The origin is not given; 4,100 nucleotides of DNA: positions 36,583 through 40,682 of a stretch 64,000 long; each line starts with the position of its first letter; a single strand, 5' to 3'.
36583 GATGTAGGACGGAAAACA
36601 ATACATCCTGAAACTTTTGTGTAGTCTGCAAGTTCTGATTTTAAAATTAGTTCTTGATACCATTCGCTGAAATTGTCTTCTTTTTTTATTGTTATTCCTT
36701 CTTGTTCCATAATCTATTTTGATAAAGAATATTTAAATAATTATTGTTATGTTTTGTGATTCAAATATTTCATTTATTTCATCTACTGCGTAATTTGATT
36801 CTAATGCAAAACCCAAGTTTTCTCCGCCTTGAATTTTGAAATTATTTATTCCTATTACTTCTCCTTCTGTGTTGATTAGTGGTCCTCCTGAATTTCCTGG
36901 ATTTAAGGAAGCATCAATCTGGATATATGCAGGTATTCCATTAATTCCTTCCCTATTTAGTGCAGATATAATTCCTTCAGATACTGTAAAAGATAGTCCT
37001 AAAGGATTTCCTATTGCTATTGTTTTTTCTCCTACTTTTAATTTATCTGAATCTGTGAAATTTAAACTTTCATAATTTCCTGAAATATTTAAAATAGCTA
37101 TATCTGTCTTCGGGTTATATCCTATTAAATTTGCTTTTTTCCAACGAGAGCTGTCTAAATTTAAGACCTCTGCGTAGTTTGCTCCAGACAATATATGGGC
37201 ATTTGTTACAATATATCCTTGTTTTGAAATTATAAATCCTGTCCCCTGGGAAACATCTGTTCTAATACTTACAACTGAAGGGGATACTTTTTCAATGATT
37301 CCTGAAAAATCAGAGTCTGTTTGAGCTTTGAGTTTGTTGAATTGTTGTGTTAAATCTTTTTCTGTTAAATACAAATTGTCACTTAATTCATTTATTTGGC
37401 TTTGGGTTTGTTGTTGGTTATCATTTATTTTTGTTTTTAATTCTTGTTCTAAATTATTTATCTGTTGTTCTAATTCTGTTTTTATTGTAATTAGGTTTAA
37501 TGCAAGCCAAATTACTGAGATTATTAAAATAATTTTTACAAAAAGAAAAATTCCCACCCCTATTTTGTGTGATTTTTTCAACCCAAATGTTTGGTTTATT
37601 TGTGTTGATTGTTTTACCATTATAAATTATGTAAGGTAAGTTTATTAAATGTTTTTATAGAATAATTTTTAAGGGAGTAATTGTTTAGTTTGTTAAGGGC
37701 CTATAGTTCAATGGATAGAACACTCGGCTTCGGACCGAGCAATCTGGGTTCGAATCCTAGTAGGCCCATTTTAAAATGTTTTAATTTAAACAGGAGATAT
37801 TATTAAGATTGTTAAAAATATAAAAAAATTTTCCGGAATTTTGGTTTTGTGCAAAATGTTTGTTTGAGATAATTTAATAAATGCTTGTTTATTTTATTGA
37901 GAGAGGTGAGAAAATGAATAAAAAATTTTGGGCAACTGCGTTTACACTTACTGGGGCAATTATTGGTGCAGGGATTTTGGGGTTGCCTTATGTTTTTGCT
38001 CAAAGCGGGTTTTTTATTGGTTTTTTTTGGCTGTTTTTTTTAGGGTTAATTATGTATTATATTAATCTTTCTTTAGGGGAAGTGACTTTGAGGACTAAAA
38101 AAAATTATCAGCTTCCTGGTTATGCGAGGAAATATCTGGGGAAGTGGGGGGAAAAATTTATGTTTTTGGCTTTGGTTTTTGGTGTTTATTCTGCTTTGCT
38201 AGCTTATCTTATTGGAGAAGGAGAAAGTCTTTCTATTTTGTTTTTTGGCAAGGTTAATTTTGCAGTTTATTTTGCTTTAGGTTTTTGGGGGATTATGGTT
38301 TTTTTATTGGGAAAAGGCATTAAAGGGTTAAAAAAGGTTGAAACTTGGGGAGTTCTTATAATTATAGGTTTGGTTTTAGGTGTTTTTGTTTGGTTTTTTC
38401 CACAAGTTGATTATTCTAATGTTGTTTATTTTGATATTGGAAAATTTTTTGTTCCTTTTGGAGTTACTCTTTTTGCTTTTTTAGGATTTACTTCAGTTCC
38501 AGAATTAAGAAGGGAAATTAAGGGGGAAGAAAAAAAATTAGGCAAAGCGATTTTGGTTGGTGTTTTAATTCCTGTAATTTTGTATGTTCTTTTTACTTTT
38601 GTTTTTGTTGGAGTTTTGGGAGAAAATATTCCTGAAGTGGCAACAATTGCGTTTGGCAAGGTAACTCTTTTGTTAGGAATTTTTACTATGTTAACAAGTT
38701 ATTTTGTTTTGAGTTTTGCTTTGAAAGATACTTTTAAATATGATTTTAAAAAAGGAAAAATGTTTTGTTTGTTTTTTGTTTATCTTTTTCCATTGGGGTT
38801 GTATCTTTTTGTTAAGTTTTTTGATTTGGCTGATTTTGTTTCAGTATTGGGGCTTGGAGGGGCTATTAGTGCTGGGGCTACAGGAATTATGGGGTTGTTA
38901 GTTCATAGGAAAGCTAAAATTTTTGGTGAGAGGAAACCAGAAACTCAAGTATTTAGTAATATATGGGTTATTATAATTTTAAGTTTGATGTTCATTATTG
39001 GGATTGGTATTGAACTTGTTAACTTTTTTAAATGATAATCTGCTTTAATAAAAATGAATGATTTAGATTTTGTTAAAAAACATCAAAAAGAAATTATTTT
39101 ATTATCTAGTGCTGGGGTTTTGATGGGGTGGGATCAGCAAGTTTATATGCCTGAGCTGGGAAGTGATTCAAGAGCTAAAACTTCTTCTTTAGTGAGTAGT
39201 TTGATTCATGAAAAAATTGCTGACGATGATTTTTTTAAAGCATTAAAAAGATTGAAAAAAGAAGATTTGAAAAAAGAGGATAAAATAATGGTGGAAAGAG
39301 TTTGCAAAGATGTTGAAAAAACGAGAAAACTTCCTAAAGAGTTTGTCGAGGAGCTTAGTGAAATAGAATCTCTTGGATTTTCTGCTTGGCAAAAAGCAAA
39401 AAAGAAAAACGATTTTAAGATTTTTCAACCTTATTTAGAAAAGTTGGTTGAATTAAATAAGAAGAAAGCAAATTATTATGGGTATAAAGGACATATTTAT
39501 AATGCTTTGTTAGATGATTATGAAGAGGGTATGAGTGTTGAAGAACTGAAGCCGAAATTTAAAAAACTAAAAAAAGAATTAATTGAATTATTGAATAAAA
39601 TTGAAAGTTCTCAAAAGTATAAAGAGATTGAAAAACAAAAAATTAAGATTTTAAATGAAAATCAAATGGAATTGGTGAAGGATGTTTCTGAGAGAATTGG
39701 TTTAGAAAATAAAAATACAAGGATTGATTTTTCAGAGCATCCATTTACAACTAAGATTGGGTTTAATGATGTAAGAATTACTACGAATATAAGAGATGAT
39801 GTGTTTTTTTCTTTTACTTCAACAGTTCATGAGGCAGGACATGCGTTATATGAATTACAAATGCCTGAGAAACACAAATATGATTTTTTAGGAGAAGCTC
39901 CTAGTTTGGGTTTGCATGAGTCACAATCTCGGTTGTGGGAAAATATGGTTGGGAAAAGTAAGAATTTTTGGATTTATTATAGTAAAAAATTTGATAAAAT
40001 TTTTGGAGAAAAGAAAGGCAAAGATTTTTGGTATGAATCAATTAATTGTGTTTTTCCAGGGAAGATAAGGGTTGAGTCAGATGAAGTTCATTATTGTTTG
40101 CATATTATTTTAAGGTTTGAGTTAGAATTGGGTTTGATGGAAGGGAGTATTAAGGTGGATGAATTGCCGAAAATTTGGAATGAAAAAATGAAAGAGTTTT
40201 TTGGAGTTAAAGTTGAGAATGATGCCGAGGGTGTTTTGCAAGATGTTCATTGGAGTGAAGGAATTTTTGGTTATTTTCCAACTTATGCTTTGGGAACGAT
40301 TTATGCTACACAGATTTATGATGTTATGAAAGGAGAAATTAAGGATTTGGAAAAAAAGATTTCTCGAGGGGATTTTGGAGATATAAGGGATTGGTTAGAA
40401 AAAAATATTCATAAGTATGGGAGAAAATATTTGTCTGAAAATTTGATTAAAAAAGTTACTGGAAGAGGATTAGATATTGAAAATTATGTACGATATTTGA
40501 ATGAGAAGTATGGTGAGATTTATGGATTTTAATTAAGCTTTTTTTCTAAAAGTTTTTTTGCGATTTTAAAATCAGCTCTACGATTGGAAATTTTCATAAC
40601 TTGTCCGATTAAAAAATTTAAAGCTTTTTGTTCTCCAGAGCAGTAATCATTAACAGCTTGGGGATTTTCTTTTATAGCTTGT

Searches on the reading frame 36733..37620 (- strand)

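Call 83: search_protein_families(library=pfam, proteins=[window:36733-37620:-], max_evalue=0.0001)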
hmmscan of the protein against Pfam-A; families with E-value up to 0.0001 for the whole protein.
window:36733-37620:- (295 aa): 2 families
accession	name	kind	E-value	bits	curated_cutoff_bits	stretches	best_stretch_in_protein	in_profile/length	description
PF13365.12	Trypsin_2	-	9.4e-32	111.2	27.6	1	126-258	1-144/144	Trypsin-like peptidase domain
PF00089.32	Trypsin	-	8.8e-18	65.4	20.6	1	124-278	25-216/220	Trypsin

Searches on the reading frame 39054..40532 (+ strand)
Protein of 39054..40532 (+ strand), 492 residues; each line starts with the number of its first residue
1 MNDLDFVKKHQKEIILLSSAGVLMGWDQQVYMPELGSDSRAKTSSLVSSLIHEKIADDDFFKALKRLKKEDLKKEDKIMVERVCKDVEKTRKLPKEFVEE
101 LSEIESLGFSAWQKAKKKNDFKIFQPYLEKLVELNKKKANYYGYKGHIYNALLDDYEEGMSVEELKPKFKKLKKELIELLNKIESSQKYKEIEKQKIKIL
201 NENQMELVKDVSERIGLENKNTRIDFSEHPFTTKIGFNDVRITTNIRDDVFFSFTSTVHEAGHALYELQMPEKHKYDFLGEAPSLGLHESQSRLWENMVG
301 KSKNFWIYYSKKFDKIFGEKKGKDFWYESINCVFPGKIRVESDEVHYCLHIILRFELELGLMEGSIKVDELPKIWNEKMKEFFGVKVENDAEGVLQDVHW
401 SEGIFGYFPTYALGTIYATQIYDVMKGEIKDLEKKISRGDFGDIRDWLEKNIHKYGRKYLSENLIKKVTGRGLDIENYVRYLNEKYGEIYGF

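Call 7: search_protein_families(library=pfam, proteins=[window:39054-40532:+], max_evalue=0.001)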
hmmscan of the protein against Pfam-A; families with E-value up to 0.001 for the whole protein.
window:39054-40532:+ (492 aa): 1 family
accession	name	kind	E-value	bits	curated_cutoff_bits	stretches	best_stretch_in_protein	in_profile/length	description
PF02074.21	Peptidase_M32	-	7e-165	549.8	25.1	1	7-486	2-489/489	Carboxypeptidase Taq (M32) metallopeptidase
